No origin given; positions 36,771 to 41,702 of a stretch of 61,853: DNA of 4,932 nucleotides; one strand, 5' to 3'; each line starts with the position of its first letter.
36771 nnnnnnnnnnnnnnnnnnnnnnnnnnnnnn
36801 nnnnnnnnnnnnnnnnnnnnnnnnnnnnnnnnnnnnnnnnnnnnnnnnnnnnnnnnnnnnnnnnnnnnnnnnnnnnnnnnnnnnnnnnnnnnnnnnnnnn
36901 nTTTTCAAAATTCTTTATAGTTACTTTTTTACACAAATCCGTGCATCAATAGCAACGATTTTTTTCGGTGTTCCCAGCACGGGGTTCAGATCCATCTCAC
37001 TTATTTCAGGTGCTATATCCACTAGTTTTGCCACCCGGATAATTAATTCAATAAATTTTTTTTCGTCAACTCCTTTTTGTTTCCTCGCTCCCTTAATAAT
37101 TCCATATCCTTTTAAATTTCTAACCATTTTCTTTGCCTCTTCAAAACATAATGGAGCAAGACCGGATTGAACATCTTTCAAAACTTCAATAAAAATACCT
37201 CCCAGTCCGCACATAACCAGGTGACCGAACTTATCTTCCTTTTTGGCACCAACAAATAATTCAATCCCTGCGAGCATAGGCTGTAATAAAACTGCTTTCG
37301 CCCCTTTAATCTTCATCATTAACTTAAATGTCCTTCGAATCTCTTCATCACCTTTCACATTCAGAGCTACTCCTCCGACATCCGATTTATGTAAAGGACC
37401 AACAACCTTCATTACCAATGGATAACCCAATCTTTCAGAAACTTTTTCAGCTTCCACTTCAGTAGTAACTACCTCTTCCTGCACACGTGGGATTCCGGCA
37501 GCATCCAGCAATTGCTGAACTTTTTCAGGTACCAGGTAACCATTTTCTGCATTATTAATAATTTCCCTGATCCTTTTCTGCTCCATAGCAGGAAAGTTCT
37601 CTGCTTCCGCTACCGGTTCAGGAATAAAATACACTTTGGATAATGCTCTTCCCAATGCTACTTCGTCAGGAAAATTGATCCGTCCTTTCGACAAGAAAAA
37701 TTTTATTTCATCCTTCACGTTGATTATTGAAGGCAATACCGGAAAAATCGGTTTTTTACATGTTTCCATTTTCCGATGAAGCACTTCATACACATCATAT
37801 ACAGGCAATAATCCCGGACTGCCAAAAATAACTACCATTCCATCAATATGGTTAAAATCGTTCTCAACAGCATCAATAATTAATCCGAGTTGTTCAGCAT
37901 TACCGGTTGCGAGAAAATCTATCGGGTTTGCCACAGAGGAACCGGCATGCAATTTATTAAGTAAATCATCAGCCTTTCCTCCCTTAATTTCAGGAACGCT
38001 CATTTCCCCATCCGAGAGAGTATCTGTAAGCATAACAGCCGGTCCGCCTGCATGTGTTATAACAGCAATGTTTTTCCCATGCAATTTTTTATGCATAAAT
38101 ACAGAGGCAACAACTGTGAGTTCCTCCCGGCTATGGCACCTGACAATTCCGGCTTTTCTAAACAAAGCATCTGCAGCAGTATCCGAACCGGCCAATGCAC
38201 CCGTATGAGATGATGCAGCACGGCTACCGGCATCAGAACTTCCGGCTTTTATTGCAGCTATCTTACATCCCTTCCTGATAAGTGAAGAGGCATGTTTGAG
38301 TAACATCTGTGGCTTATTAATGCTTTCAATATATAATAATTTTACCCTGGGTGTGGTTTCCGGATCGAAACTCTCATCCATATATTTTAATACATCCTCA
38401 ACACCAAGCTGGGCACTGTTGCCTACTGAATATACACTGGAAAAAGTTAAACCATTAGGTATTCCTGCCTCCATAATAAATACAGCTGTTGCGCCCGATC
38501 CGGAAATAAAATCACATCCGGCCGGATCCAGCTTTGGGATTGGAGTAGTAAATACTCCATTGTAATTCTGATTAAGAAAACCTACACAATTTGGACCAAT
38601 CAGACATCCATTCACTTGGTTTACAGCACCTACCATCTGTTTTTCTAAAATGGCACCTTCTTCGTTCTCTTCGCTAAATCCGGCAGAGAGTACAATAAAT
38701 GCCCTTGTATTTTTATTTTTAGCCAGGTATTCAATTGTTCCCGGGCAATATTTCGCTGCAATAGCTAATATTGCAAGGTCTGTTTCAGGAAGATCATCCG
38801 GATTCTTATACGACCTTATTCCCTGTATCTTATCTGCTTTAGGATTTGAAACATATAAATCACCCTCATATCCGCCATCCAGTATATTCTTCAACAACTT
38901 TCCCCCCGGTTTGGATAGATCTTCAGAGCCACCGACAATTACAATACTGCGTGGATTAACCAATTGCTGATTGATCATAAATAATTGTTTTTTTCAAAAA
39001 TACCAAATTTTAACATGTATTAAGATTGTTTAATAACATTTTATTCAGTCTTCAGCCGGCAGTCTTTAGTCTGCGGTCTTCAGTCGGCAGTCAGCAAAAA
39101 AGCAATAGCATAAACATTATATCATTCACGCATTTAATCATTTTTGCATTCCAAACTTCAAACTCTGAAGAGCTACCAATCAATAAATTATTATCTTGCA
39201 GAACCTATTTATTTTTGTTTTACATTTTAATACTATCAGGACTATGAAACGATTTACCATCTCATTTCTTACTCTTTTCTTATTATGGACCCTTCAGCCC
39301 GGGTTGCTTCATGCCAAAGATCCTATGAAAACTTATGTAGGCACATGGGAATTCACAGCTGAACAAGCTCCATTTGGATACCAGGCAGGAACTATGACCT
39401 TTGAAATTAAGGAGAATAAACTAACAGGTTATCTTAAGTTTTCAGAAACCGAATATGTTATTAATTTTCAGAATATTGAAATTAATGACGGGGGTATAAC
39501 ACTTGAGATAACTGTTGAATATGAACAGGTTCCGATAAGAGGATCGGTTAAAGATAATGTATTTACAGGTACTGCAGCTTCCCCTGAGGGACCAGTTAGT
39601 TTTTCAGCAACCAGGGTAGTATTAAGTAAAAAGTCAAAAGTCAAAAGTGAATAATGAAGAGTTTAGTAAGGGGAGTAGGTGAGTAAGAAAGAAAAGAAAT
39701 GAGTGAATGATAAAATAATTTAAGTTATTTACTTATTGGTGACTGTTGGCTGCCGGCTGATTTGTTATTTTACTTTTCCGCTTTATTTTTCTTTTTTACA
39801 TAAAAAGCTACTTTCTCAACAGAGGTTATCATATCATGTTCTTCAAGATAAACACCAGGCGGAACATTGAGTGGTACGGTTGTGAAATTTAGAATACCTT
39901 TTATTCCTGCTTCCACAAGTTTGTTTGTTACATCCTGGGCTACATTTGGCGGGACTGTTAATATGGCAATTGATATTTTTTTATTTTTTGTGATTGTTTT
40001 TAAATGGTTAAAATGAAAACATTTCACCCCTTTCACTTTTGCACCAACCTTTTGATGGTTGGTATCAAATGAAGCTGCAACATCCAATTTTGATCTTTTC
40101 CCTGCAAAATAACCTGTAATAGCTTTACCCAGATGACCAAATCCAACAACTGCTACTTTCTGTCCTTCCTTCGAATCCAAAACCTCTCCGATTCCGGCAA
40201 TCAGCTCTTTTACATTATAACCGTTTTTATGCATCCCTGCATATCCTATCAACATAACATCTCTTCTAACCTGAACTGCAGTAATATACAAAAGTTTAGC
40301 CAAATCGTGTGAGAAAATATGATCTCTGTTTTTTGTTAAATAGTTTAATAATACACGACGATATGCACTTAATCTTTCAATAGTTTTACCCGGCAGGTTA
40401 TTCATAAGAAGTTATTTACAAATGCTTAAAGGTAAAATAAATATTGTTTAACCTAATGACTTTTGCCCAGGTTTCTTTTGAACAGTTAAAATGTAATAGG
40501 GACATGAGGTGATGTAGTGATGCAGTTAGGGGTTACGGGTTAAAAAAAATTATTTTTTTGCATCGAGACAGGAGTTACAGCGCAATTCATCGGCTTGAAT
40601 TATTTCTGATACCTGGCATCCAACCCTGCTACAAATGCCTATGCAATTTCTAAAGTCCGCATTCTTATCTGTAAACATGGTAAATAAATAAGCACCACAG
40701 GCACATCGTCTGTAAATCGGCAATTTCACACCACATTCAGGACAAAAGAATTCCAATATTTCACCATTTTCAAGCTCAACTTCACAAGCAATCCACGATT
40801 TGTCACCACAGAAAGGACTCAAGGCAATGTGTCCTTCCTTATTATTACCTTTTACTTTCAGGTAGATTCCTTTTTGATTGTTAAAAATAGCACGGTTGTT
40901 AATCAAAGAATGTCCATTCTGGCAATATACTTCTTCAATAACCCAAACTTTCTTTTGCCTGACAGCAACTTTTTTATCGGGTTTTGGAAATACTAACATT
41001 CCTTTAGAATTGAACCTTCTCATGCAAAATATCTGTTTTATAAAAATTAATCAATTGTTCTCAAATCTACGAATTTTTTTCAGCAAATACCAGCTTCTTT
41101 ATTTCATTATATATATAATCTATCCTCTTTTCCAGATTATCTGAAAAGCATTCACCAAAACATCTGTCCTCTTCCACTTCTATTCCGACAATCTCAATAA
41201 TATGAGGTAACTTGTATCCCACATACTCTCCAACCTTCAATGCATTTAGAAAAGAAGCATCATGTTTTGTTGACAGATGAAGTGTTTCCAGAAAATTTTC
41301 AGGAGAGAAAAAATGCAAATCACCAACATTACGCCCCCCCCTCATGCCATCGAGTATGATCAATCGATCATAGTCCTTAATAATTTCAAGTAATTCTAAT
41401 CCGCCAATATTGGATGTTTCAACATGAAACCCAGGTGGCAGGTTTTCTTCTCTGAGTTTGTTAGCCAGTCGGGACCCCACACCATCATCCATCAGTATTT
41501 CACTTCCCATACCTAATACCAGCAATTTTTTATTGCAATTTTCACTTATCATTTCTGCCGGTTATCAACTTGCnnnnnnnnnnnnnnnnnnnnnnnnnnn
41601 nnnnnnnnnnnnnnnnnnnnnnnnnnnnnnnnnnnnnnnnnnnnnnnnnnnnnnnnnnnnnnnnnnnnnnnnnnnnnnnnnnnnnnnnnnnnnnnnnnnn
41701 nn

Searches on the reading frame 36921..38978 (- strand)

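Call 8: search_protein_families(library=pfam, proteins=[window:36921-38978:-], max_evalue=0.00001)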
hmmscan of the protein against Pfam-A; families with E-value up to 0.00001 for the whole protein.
window:36921-38978:- (685 aa): 3 families
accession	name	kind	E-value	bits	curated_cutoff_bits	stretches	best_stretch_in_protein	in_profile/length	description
PF13549.11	ATP-grasp_5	-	5.8e-57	193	27.6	1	477-683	5-221/221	ATP-grasp domain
PF13607.11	Succ_CoA_lig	-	1.6e-34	119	27.4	1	154-294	3-138/138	Succinyl-CoA ligase like flavodoxin domain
PF13380.12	CoA_binding_2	-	5e-12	46.7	22.8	1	10-136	1-115/116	CoA binding domain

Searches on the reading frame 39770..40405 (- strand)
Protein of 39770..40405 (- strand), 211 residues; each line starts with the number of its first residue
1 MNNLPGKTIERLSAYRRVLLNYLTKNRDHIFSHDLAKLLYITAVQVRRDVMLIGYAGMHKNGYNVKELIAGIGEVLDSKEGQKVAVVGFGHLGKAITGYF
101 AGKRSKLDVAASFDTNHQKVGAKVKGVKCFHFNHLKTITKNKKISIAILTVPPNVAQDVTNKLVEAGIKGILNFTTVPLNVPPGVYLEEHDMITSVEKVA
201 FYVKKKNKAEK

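Call 3: search_protein_families(library=pfam, proteins=[window:39770-40405:-], max_evalue=0.01)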
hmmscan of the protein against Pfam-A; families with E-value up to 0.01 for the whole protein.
window:39770-40405:- (211 aa): 4 families
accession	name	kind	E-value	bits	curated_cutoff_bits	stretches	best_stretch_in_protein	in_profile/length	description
PF02629.25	CoA_binding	-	1.4e-21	77.5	22.3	1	82-176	4-96/97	CoA binding domain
PF06971.19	Put_DNA-bind_N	-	9.1e-12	45.3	27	1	4-49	2-47/49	Putative DNA-binding protein N-terminus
PF01408.29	GFO_IDH_MocA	-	5.9e-07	30.6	24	1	83-169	2-88/120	Oxidoreductase family, NAD-binding Rossmann fold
PF03807.23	F420_oxidored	-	0.002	19.1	21.6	1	83-165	1-80/94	NADP oxidoreductase coenzyme F420-dependent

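Call 4: search_protein_families(library=ncbifam, proteins=[window:39770-40405:-], max_evalue=0.01)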
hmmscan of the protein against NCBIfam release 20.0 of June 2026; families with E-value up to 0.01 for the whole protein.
window:39770-40405:- (211 aa): 13 families
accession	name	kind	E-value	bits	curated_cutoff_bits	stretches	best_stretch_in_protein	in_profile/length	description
NF003995.0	PRK05472.2-4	subfamily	1.7e-60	204.2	126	1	2-209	4-211/213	redox-sensing transcriptional repressor Rex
NF003996.0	PRK05472.2-5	equivalog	3.2e-52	177.4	138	1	4-210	2-206/209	redox-sensing transcriptional repressor Rex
NF003993.0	PRK05472.2-2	equivalog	1.8e-49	168.2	217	1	2-208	4-210/212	redox-sensing transcriptional repressor Rex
NF003994.0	PRK05472.2-3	equivalog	1.1e-48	165.4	130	1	3-208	8-213/217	redox-sensing transcriptional repressor Rex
NF003989.0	PRK05472.1-3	equivalog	4.2e-47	160.7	177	1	3-209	7-213/215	redox-sensing transcriptional repressor Rex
NF003990.0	PRK05472.1-4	equivalog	1.1e-44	152.6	233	1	6-209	9-212/214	redox-sensing transcriptional repressor Rex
NF003992.0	PRK05472.2-1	equivalog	1.1e-43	149.2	226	1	3-208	20-225/249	redox-sensing transcriptional repressor Rex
NF003988.0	PRK05472.1-1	equivalog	5.4e-37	127.8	321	1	3-207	6-212/214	redox-sensing transcriptional repressor Rex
NF003991.0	PRK05472.1-5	equivalog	8.7e-36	123.8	198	1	3-205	6-208/211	redox-sensing transcriptional repressor Rex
TIGR02853.1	spore_dpaA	equivalog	3.2e-06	26.6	319.65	1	81-163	151-230/287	dipicolinic acid synthetase subunit A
NF006802.0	PRK09310.1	equivalog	0.00068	18.5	598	1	80-156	331-403/477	bifunctional 3-dehydroquinate dehydratase/shikimate dehydrogenase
NF006162.0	PRK08306.1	equivalog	0.0011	18.4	261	1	82-157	155-226/297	dipicolinate synthase subunit DpsA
NF009825.0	PRK13302.1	equivalog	0.0053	16.2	253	1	78-172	3-96/271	aspartate dehydrogenase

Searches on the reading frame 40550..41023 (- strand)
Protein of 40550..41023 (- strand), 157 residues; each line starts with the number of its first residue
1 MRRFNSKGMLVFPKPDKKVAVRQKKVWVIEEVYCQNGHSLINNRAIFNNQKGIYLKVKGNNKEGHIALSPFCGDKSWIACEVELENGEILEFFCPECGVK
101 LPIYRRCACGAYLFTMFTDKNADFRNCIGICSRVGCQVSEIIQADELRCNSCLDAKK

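Call 3: search_protein_families(library=pfam, proteins=[window:40550-41023:-], max_evalue=0.01)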
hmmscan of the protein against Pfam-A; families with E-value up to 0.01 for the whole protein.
window:40550-41023:- (157 aa): 2 families
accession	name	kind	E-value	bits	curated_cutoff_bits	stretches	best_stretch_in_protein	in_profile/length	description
PF11781.13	Zn_ribbon_RRN7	-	0.0062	16.6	27.1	0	92-100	22-30/32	Zinc-finger of RNA-polymerase I-specific TFIIB, Rrn7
PF08882.16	Acetone_carb_G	-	0.0095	16.6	21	0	22-100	20-85/113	Acetone carboxylase gamma subunit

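Call 4: search_protein_families(library=ncbifam, proteins=[window:40550-41023:-], max_evalue=0.01)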
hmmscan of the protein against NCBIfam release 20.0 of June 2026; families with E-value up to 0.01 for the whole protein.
window:40550-41023:- (157 aa): 1 family
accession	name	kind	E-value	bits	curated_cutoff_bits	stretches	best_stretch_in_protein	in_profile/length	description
NF041909.1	HVO_2753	equivalog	0.003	17.4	80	1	75-108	10-41/59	HVO_2753 family zinc finger protein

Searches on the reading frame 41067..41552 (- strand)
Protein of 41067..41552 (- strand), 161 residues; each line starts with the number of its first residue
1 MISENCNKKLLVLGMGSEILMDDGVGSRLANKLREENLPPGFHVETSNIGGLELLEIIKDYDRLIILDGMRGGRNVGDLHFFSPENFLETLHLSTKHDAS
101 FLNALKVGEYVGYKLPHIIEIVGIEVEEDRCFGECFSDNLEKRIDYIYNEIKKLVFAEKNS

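Call 3: search_protein_families(library=pfam, proteins=[window:41067-41552:-], max_evalue=0.01)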
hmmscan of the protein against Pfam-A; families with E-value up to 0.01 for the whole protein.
window:41067-41552:- (161 aa): 1 family
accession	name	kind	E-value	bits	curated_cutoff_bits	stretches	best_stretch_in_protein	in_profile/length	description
PF01750.23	HycI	-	2.8e-07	30.9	23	1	49-151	24-127/130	Hydrogenase maturation protease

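Call 4: search_protein_families(library=ncbifam, proteins=[window:41067-41552:-], max_evalue=0.01)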
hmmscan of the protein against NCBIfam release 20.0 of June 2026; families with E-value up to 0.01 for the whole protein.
window:41067-41552:- (161 aa): 7 families
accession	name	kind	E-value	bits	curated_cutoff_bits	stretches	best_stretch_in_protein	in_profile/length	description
TIGR00072.1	hydrog_prot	superfamily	6.3e-24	84.6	47.45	1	11-154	1-144/145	hydrogenase maturation protease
NF045519.1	NiFeSe_H2_mat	exception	1.2e-15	57.7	190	1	8-153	1-145/152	NiFeSe hydrogenase maturation protease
TIGR00140.1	hupD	subfamily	2.1e-13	50.5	151.8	1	11-151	2-143/151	HyaD/HybD family hydrogenase maturation endopeptidase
NF007777.0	PRK10466.1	equivalog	1.6e-08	34.5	190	1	9-85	2-80/164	HyaD/HybD family hydrogenase maturation endopeptidase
NF007616.0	PRK10264.1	equivalog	9.6e-08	31.9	261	1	7-133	3-131/195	hydrogenase 1 maturation protease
TIGR00142.1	hycI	equivalog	0.00033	20.5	119.1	1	10-153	1-140/146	hydrogenase maturation peptidase HycI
TIGR00130.1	frhD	equivalog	0.00047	20.3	134.95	1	7-106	2-105/153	coenzyme F420-reducing hydrogenase, FrhD protein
